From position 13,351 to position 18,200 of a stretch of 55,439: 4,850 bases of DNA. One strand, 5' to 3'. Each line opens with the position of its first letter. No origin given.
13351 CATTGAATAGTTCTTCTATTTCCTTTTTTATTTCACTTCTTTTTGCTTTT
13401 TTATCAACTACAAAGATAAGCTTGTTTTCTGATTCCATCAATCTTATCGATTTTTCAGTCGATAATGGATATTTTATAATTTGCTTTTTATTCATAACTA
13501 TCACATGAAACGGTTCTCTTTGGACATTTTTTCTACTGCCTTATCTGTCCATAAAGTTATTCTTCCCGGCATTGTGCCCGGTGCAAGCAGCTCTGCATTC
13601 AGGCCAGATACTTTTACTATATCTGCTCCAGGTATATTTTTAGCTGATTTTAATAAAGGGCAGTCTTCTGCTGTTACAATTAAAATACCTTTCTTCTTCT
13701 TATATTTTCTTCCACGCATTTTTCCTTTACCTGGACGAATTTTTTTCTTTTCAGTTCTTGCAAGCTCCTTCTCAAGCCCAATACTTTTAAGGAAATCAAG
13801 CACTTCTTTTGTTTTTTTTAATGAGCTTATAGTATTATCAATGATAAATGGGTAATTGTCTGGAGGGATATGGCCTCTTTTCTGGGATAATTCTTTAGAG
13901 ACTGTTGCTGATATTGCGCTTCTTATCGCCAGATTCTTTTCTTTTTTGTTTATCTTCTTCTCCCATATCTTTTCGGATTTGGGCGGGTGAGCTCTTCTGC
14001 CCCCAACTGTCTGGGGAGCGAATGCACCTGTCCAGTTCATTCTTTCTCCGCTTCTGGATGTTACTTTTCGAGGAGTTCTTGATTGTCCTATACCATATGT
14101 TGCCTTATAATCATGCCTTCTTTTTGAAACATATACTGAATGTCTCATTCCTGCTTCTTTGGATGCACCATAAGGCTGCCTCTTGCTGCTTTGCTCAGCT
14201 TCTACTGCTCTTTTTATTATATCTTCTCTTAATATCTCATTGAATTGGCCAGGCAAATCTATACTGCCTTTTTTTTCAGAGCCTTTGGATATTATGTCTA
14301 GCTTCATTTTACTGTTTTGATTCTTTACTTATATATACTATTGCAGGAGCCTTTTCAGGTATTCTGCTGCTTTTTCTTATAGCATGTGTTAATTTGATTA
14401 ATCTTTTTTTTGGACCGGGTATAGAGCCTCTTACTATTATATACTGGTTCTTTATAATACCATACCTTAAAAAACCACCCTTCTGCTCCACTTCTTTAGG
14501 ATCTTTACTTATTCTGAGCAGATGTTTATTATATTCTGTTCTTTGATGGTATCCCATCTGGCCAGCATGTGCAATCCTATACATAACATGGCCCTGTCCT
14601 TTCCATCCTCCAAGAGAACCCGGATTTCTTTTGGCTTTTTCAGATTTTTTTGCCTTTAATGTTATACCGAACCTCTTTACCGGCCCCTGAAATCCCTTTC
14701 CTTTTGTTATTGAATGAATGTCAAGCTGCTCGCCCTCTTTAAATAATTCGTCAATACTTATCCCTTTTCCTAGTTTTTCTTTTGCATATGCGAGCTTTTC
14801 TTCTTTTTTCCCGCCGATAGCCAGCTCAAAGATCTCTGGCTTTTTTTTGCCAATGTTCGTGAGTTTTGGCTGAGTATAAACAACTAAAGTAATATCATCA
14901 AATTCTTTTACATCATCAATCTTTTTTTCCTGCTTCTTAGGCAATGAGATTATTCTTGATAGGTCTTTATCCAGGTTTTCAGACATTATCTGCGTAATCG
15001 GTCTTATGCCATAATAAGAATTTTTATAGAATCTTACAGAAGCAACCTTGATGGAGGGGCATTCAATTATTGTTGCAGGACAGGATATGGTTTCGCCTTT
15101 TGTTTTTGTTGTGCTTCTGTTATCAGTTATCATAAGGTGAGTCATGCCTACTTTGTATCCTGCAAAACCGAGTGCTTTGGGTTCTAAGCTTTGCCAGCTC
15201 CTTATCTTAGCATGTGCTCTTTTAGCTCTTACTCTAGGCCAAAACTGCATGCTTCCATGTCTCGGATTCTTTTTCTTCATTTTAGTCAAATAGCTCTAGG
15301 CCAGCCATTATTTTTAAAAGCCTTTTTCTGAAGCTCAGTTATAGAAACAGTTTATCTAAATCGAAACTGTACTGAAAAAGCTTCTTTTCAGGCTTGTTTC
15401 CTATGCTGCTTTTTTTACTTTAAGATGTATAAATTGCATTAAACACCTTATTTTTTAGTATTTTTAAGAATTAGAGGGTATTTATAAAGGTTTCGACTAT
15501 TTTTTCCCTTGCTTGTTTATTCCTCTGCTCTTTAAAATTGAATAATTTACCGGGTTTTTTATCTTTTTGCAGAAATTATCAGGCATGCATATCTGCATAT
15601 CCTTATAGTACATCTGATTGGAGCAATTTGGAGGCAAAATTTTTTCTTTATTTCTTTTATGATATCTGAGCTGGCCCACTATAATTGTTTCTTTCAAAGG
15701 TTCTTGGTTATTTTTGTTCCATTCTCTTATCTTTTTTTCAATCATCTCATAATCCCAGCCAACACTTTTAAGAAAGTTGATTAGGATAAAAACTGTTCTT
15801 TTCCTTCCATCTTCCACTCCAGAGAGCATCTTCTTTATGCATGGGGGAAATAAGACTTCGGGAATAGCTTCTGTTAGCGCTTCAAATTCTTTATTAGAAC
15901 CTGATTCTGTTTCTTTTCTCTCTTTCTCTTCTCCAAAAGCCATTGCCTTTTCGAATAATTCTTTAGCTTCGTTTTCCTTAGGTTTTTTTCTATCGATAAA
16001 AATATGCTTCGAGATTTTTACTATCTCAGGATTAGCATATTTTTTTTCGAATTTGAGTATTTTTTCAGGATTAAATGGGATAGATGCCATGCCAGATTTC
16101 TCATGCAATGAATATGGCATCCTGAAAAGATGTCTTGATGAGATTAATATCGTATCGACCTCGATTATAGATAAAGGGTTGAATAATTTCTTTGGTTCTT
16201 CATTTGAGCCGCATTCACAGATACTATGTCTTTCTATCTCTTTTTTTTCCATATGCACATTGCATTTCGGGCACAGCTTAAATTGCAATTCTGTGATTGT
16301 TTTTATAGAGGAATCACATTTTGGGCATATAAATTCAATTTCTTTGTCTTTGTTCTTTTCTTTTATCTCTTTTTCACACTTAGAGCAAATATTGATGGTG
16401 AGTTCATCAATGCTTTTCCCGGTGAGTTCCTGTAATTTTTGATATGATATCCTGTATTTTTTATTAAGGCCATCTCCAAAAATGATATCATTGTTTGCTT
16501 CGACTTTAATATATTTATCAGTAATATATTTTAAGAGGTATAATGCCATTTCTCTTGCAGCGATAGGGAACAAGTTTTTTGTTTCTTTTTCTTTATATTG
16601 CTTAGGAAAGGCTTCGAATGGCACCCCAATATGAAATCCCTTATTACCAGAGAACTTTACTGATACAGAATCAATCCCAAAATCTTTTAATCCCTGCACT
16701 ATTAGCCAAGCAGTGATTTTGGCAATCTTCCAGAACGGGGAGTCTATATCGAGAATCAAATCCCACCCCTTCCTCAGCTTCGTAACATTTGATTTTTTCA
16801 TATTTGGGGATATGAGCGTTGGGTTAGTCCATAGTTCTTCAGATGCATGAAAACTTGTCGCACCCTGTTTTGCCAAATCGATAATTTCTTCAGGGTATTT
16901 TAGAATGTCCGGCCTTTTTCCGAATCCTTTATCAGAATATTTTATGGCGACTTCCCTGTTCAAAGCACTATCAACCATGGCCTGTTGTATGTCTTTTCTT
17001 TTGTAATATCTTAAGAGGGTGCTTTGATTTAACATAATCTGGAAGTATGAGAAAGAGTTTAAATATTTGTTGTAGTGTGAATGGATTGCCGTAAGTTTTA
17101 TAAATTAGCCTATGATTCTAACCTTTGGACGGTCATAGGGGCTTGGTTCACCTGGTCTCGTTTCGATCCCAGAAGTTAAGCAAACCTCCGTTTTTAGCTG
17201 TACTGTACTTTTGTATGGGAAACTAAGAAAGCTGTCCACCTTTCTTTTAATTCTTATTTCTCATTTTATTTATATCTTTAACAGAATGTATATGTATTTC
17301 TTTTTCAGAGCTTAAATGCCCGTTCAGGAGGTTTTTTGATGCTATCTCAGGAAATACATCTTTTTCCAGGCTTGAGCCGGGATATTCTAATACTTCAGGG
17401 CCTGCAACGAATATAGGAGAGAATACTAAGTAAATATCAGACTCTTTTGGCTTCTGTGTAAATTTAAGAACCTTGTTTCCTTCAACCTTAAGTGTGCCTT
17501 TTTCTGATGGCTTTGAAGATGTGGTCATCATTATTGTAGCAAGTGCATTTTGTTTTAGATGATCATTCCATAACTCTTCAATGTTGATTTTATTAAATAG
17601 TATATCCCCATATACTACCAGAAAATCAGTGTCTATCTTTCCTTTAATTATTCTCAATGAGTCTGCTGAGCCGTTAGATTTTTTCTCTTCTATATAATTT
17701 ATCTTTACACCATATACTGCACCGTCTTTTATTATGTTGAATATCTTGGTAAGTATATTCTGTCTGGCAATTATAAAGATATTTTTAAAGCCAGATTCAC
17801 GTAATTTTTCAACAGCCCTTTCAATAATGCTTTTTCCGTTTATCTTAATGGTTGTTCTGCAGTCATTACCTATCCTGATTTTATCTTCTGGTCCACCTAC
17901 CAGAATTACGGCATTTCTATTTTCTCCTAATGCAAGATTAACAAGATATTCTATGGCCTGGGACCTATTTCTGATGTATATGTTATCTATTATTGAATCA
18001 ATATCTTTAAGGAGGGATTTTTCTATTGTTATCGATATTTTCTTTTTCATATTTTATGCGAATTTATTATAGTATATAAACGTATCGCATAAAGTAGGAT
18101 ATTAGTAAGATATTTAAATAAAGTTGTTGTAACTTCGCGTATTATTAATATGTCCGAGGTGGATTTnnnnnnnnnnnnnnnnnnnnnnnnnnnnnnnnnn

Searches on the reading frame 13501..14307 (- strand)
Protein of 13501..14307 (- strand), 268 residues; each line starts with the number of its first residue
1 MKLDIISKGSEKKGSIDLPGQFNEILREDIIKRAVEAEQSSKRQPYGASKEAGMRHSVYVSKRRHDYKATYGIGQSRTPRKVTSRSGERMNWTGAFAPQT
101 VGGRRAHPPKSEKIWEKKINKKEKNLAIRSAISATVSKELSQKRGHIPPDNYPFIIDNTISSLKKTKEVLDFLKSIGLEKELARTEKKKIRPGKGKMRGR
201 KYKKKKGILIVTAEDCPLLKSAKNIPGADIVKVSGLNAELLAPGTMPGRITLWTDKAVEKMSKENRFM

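Call 7: search_protein_families(library=pfam, proteins=[window:13501-14307:-], max_evalue=0.001)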
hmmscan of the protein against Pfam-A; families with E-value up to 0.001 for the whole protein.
window:13501-14307:- (268 aa): 1 family
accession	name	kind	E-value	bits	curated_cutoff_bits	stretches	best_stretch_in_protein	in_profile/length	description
PF00573.27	Ribosomal_L4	-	1.5e-38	132.8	25.8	1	17-263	2-189/190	Ribosomal protein L4/L1 family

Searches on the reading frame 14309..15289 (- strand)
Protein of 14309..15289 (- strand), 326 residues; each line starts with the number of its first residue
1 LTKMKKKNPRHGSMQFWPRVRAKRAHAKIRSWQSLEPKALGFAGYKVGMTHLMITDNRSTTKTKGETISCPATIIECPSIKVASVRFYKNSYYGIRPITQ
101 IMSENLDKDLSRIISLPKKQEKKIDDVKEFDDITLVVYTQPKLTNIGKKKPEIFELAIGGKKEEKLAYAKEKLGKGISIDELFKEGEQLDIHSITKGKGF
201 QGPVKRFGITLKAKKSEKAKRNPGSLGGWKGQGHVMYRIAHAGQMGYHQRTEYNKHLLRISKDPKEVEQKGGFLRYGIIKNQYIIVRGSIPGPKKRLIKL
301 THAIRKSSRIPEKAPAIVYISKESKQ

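Call 7: search_protein_families(library=pfam, proteins=[window:14309-15289:-], max_evalue=0.001)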
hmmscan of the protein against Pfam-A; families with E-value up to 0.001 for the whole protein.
window:14309-15289:- (326 aa): 1 family
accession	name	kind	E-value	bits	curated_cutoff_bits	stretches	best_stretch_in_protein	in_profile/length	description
PF00297.29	Ribosomal_L3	-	1.5e-65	222.1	22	1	1-325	1-367/369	Ribosomal protein L3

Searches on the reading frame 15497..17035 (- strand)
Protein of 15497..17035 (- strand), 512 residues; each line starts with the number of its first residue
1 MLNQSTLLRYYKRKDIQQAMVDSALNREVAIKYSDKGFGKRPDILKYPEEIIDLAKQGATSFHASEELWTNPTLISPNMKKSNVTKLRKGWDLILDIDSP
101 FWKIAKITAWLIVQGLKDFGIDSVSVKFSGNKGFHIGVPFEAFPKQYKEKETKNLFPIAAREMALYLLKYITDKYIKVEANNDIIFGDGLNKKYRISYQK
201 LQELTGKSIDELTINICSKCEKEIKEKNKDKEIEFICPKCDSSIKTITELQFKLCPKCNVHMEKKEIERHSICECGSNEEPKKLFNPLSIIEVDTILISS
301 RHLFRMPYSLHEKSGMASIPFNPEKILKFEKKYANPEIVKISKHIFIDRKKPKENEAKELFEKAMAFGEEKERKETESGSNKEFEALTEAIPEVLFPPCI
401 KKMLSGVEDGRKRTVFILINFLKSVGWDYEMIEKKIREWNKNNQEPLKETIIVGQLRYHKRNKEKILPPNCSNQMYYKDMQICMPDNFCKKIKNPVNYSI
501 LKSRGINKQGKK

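Call 7: search_protein_families(library=pfam, proteins=[window:15497-17035:-], max_evalue=0.001)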
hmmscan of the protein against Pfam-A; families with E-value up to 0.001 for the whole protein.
window:15497-17035:- (512 aa): 3 families
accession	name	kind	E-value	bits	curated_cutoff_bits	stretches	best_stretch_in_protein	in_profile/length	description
PF01896.25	DNA_primase_S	-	1.6e-10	42.1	26.8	1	96-322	15-162/163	DNA primase small subunit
PF21686.3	LigD_Prim-Pol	-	6e-06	26.4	27.4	1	70-178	95-187/254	LigD, primase-polymerase domain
PF23145.1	Zf_2nd_IFT121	-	0.00057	19.9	25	0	243-273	6-37/45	IFT121, second zinc finger domain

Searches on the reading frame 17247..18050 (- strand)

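Call 7: search_protein_families(library=pfam, proteins=[window:17247-18050:-], max_evalue=0.001)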
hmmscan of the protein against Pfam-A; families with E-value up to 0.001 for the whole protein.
window:17247-18050:- (267 aa): 2 families
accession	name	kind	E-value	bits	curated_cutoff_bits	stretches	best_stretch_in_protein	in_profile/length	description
PF00483.29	NTP_transferase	-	3.8e-19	69.7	21.2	1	68-229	25-193/245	Nucleotidyl transferase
PF12804.13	NTP_transf_3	-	1.3e-05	25.8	27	1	47-172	1-119/160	MobA-like NTP transferase domain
